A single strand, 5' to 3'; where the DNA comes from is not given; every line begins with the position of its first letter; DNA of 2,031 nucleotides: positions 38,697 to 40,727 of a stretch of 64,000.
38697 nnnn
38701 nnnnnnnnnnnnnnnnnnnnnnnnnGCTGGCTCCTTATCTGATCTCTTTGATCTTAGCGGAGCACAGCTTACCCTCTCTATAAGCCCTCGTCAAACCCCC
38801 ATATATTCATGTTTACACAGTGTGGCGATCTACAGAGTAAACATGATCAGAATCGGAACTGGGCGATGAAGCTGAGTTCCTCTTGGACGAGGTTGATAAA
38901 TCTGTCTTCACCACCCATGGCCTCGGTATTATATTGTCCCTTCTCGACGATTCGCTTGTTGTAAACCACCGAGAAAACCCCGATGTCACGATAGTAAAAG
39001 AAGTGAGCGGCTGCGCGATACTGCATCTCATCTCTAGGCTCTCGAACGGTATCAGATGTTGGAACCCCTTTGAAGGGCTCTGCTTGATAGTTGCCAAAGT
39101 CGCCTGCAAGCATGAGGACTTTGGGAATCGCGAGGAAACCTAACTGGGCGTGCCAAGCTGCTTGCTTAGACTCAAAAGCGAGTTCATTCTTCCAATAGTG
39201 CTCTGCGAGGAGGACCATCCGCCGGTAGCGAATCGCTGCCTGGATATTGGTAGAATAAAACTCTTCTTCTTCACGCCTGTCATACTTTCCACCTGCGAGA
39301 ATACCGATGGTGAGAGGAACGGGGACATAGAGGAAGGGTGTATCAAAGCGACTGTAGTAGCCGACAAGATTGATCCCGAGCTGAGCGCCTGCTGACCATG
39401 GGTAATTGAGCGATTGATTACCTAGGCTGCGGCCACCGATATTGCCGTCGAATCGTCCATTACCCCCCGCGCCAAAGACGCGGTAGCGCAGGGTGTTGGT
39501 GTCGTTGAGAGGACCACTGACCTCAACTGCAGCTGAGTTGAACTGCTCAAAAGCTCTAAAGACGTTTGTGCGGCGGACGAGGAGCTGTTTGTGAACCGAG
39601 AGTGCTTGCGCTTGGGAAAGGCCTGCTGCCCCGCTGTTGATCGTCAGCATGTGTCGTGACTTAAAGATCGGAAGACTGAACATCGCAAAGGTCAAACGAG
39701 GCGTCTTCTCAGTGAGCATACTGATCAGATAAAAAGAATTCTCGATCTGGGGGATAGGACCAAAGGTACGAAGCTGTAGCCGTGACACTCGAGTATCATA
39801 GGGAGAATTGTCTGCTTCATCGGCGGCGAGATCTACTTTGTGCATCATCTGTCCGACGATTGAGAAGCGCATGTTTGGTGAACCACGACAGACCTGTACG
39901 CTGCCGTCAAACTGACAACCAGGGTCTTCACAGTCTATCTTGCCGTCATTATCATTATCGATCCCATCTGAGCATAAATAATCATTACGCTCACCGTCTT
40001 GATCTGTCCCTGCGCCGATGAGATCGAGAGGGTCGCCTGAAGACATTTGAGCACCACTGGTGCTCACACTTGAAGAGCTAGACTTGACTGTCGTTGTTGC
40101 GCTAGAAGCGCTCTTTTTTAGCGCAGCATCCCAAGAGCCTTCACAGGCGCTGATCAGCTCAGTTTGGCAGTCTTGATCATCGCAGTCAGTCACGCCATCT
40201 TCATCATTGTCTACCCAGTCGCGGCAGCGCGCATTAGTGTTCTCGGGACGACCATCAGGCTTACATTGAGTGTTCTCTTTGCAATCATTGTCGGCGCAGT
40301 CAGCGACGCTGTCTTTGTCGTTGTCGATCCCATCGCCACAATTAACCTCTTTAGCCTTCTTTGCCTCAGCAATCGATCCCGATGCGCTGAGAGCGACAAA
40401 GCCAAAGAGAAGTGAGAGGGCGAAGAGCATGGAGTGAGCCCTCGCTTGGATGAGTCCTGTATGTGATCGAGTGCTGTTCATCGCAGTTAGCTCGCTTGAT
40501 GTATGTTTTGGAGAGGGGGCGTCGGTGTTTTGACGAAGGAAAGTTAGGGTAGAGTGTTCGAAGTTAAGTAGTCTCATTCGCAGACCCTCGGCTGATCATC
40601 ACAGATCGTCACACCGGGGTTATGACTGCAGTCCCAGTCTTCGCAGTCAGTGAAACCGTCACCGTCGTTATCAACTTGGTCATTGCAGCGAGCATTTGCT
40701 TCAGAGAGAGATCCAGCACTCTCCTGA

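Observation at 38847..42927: Three-gene operon: nuclease, then repeat lipoprotein, then repeat protein fused to an outer-membrane beta-barrel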

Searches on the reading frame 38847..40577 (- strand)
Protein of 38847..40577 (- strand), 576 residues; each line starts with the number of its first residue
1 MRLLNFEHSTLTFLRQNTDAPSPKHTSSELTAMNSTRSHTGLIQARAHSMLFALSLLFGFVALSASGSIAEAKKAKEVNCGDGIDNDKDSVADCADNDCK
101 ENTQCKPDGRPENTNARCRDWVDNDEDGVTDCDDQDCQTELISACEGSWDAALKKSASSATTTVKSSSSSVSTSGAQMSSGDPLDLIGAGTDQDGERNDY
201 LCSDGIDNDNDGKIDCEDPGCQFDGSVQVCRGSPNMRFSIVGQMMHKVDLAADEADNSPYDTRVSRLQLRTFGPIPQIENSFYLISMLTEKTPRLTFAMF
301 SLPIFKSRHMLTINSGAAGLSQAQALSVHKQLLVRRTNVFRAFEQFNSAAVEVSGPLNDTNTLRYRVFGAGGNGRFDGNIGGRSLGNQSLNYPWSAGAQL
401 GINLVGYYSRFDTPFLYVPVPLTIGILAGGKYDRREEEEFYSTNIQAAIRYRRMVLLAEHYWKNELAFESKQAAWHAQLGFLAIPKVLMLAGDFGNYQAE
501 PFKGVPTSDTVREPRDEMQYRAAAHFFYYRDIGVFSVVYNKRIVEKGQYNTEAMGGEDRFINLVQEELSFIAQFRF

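Call 3: search_protein_families(library=pfam, proteins=[window:38847-40577:-], max_evalue=1)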
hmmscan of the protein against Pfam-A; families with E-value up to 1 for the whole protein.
window:38847-40577:- (576 aa): 0 families

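Call 4: search_protein_families(library=ncbifam, proteins=[window:38847-40577:-], max_evalue=1)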
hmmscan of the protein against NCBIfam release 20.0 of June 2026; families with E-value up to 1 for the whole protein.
window:38847-40577:- (576 aa): 2 families
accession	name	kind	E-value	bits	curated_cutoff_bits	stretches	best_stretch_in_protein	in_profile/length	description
NF033662.1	acid_disulf_rpt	repeat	4.3e-29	99.9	41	3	196-223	1-28/32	acidic double-disulfide repeat-containing protein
NF050166.1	Cu_RiPP_BufA2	equivalog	0.0053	16.9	60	1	63-119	16-72/79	BufA2 family periplasmic bufferin-type metallophore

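Call 16: predict_structure(alignment_id=A1)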
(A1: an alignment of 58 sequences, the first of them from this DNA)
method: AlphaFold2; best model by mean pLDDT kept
length: 527 residues; sequences in the alignment: 58
mean_pLDDT: 82.4   pTM: 0.69
mean pLDDT of the five models: 82.4, 81.1, 80.7, 80.2, 79.5
residues with pLDDT >= 90: 190; 70-90: 244; 50-70: 70; < 50: 23
segments of 3 or more residues with pLDDT < 50: 19-21, 111-126
pLDDT, mean of each block of 10 residues (from residue 1): 68 55 71 85 85 88 84 84 79 72 63 42 44 70 75 83 82 75 69 94 81 89 84 85 78 91 82 74 86 77 93 94 62 57 87 95 90 97 90 96 97 95 96 97 97 86 90 97 94 94 82 95 92
secondary structure, 60 per line:
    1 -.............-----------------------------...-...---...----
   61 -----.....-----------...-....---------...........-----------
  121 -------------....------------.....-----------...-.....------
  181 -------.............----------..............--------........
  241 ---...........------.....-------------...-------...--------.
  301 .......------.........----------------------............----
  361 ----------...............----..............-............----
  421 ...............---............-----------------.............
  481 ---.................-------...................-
elements in order: H2-14 H66-70 H86-89 H99-109 H134-137 H150-154 H170-174 E188-200 E211-224 E233-240 E244-254 E261-265 E300-307 E314-322 E345-356 E371-385 E390-403 E405-416 E421-435 E439-450 E468-480 E484-500 E511-526

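Call 20: fold_search(model_id=the predicted structure, library=pdb)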
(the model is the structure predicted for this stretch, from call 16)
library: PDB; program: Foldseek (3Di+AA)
matches with E <= 10: 899; with E <= 0.001: 241
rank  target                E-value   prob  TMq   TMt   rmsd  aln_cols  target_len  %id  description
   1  6ehb_A                7.7e-10  1.00  0.35  0.54   8.4       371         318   10  OmpU, an outer membrane protein, of Vibrio cholerae (released 2018-04-25)
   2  8wv0_B                1.1e-09  1.00  0.39  0.58   7.6       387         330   10  Outer membrane porin of Burkholderia pseudomallei (BpsOmp38) (released 2024-10-30)
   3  8wv0_A                1.6e-09  1.00  0.40  0.59   7.5       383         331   10  Outer membrane porin of Burkholderia pseudomallei (BpsOmp38) (released 2024-10-30)
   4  6ehc_A                2.0e-09  1.00  0.37  0.59   8.1       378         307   10  OmpUdeltaN (N-terminus deletion mutant of OmpU), outer membrane protein of Vibrio cholerae (released 2018-04-25)
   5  8i8r_A                2.1e-09  1.00  0.41  0.59   6.9       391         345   11  Cryo-EM Structure of OmpC3-MlaA Complex in MSP2N2 Nanodiscs (released 2023-12-20)
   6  8jto                  2.1e-09  1.00  0.39  0.55   7.7       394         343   11  Outer membrane porin of Burkholderia pseudomallei (BpsOmp38) in complex with ceftazidime (released 2024-06-26)
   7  4kr8_C                2.3e-09  1.00  0.41  0.60   6.4       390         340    9  Salmonella typhi OmpF complex with Daunomycin (released 2014-05-28)
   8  4kr4_A                3.2e-09  1.00  0.42  0.63   6.4       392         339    9  Salmonella typhi OmpF complex with Ampicillin (released 2014-05-28)
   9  6ehe                  3.2e-09  1.00  0.39  0.62   6.8       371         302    7  OmpTdeltaL8 (loop L8 deletion mutant of OmpT), an outer membrane protein of Vibrio cholerae (released 2018-04-25)
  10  6ehb_B                3.4e-09  1.00  0.35  0.55   8.3       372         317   10  OmpU, an outer membrane protein, of Vibrio cholerae (released 2018-04-25)
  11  5nxn_A                5.0e-09  1.00  0.41  0.59   6.5       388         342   12  Structure of a L5-deletion mutant of Providencia stuartii Omp-Pst1 (released 2018-02-21)
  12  9a32_MODEL_1_A        5.6e-09  1.00  0.36  0.48   8.8       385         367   10  Model of E. coli OmpC by in-cell photo-crosslinking MS and deep learning (released 2023-02-24)
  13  6ehb_C                6.2e-09  1.00  0.37  0.56   7.7       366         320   11  OmpU, an outer membrane protein, of Vibrio cholerae (released 2018-04-25)
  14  2o4v_A                7.3e-09  1.00  0.46  0.58   5.3       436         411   10  An arginine ladder in OprP mediates phosphate specific transfer across the outer membrane (released 2006-12-26)
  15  5oyk                  7.3e-09  1.00  0.41  0.63   8.0       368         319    6  Outer-membrane expressed OmpT of Vibrio cholerae (released 2018-04-25)
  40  4y25                  7.0e-08  1.00  0.30  0.48   8.2       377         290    8  Bacterial polysaccharide outer membrane secretin (released 2016-03-16)
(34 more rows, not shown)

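Call 24: find_related_loci(query=A1, collection=genome_contigs, flank=6000)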
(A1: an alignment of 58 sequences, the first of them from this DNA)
Query A1 (527 aa) in genome_contigs; peptide patterns used: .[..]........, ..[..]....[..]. (x = any residue, [..] = any of these).
598 stretches matched a pattern (row limit reached: there are more); 225 encode a relative of the query (tblastn E <= 1e-3); the best 80 are kept; 80 distinct loci.
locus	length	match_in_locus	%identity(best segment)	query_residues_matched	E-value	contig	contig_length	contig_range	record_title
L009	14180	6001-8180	48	1-527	8e-159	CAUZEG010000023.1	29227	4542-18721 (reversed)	MAG: Myxococcales bacterium isolate CB27_Tmax.121 genome assembly, contig: Ga0310121_10001047, whole genome shotgun sequ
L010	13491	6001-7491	49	21-527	8e-158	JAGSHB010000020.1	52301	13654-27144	MAG: Myxococcales bacterium isolate GY13CH_bin.24 k141_4084_length_52301_cov_55.2525, whole genome shotgun sequence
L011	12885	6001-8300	46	15-527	2e-141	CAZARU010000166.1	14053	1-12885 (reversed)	MAG TPA_asm: uncultured Polyangiaceae bacterium isolate SRP237561_co1_294 genome assembly, contig: NODE_7790_length_1405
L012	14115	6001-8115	48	13-496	4e-136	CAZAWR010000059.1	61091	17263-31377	MAG TPA_asm: uncultured Polyangiaceae bacterium isolate binchicken_co266_243 genome assembly, contig: NODE_1042_length_6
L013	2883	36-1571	43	22-525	1e-138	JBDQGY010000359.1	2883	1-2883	MAG: Nannocystaceae bacterium isolate SFB_27D_18OOND_coas_125 k141_3554022_length_2883_cov_28.0000, whole genome shotgun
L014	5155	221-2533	44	21-527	5e-133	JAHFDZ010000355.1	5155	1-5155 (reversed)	MAG: Myxococcales bacterium isolate nzgw257 NODE_37062_length_5156_cov_3.958689, whole genome shotgun sequence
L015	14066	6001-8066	46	19-527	2e-125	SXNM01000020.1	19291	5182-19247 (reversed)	MAG: Proteobacteria bacterium isolate F1-120-MAGs196 F1-120__c39666, whole genome shotgun sequence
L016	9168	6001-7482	42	31-527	9e-124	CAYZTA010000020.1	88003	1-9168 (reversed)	MAG TPA_asm: uncultured Sandaracinus sp. isolate binchicken_co322_224 genome assembly, contig: NODE_515_length_88003_cov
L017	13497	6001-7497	42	23-527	5e-123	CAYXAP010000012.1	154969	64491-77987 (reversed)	MAG TPA_asm: uncultured Sandaracinus sp. isolate SRP321284_co1_170 genome assembly, contig: NODE_90_length_154969_cov_16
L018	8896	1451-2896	43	20-527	4e-120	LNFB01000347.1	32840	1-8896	MAG: Deltaproteobacteria bacterium Ga0077550 Ga0077550_1249.2, whole genome shotgun sequence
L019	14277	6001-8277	42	2-517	4e-117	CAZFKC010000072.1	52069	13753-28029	MAG TPA_asm: uncultured Nannocystaceae bacterium isolate binchicken_co199_105 genome assembly, contig: NODE_708_length_5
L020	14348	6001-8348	42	26-527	8e-116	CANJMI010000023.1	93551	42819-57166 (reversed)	MAG: Polyangiaceae bacterium isolate RH-23may17-336 genome assembly, contig: RH-23may17-C1613, whole genome shotgun sequ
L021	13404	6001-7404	44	27-505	5e-112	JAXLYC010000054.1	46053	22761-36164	MAG: Nannocystaceae bacterium isolate STL-MYX3 C2.19.fa-54, whole genome shotgun sequence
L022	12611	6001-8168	39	20-527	7e-109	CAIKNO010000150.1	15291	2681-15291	MAG: uncultured Sandaracinus sp. isolate KT_bin-1087 genome assembly, contig: bin-1087:150/816, whole genome shotgun seq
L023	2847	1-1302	41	93-527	4e-97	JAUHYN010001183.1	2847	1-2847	MAG: bacterium isolate 3_bin.68 NODE_48024_length_2847_cov_0.854779, whole genome shotgun sequence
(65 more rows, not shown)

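Call 35: search_protein_families(library=padloc, proteins=[window:38847-40577:-], max_evalue=0.1)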
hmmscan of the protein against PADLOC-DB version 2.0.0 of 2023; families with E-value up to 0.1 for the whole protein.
window:38847-40577:- (576 aa): 1 family
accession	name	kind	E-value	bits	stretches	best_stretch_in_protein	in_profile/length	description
PDLC03058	Specificity_I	-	0.016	12.4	1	288-338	214-263/393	Type I specificity subunit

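Call 45: find_encoding_contigs(protein=window:38847-40577:-, flank=2000, max_places=3)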
Protein window:38847-40577:- (576 aa): 2 contigs read that carry it; 2 places shown.
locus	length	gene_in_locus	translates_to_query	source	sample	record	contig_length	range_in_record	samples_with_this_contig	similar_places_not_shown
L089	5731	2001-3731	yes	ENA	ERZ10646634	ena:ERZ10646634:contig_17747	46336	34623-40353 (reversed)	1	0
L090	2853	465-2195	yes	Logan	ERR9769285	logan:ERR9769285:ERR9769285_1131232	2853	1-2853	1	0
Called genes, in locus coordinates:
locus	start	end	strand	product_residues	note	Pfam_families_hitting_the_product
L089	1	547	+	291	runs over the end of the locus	-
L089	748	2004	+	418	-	-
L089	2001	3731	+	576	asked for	-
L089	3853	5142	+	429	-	PF05195:AMP_N, PF00557:Peptidase_M24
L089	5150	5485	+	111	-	PF03091:CutA1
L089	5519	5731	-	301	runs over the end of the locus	PF02567:PhzC-PhzF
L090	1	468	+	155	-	?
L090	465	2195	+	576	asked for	-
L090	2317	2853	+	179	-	?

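Call 69: search_protein_families(library=pfam, alignment_id=A1, max_evalue=0.01)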
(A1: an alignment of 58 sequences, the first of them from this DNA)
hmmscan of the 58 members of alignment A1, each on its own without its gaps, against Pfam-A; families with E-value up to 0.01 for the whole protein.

A. member 1, seq(527 aa): 0 families

B. families by the number of members that match (of 58 scanned): 2 families
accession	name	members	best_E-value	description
PF02389.20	Cornifin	1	0.0039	Cornifin (SPRR) family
PF06442.17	DHFR_2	1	0.0088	R67 dihydrofolate reductase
